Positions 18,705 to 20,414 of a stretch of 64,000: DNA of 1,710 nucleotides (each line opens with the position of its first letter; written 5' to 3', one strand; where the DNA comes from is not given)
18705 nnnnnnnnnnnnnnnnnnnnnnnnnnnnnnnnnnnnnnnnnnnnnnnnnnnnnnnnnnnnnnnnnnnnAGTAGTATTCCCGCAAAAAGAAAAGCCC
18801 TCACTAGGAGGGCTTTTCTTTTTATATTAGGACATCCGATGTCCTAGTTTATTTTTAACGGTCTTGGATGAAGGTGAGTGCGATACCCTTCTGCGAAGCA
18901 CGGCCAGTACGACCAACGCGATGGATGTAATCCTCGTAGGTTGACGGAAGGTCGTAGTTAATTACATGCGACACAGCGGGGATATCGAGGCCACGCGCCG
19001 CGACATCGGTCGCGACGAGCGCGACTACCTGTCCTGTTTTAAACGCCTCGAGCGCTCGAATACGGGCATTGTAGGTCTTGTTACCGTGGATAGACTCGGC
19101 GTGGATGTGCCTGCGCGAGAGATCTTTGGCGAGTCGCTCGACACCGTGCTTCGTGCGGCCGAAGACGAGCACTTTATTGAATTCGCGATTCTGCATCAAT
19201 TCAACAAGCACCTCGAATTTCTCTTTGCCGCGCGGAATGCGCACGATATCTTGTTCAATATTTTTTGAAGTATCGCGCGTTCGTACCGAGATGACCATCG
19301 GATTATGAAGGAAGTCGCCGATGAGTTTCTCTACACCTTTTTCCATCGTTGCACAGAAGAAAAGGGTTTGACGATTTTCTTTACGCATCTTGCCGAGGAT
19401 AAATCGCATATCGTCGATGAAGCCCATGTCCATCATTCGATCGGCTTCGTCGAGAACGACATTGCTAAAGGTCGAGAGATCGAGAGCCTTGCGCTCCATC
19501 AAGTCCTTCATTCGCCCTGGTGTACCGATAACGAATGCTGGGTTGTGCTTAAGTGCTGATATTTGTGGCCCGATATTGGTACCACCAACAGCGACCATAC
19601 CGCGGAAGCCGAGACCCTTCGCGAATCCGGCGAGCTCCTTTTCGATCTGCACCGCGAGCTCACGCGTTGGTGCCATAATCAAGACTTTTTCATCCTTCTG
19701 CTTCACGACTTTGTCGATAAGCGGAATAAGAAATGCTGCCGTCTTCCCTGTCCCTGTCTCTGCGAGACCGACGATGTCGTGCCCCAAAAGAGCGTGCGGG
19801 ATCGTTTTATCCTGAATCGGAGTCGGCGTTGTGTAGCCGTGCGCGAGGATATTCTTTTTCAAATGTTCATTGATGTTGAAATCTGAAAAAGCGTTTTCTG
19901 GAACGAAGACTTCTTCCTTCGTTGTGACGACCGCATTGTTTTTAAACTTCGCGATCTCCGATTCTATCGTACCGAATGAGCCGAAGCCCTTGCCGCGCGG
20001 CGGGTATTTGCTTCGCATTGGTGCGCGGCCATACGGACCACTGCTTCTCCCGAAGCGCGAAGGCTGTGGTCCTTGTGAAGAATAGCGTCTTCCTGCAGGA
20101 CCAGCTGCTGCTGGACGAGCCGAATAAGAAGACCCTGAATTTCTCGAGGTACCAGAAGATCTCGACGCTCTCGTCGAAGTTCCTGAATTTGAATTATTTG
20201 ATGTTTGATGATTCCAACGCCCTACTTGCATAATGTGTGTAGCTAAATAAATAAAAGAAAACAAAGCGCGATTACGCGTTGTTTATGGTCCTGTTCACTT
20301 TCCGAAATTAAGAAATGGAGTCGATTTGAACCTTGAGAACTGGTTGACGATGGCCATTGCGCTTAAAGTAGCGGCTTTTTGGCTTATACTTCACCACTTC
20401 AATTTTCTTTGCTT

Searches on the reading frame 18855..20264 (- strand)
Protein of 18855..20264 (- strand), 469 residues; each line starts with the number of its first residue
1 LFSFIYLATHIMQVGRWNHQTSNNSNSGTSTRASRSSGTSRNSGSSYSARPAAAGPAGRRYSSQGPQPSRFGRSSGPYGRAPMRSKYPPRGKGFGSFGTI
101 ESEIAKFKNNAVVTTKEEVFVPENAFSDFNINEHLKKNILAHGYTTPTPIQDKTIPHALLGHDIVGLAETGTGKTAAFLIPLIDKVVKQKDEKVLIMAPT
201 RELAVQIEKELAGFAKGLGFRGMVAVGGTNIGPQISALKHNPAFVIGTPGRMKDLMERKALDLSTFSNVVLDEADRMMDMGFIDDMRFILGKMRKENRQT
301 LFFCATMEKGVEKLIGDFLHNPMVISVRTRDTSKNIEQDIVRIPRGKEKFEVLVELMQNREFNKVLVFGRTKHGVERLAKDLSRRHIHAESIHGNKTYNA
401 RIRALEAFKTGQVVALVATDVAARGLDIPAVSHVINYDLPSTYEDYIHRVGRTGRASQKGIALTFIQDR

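Call 60: search_protein_families(library=pfam, proteins=[window:18855-20264:-], max_evalue=0.00001)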
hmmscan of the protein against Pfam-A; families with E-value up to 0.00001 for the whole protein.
window:18855-20264:- (469 aa): 3 families
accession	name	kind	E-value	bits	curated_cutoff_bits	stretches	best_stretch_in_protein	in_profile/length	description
PF00270.35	DEAD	-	1.9e-44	151.8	26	1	148-313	1-166/167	DEAD/DEAH box helicase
PF00271.37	Helicase_C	-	9.9e-34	116.3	23.5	1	348-456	1-109/110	Helicase conserved C-terminal domain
PF04851.21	ResIII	-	1.2e-06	28.9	22.5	1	169-308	31-163/164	Type III restriction enzyme, res subunit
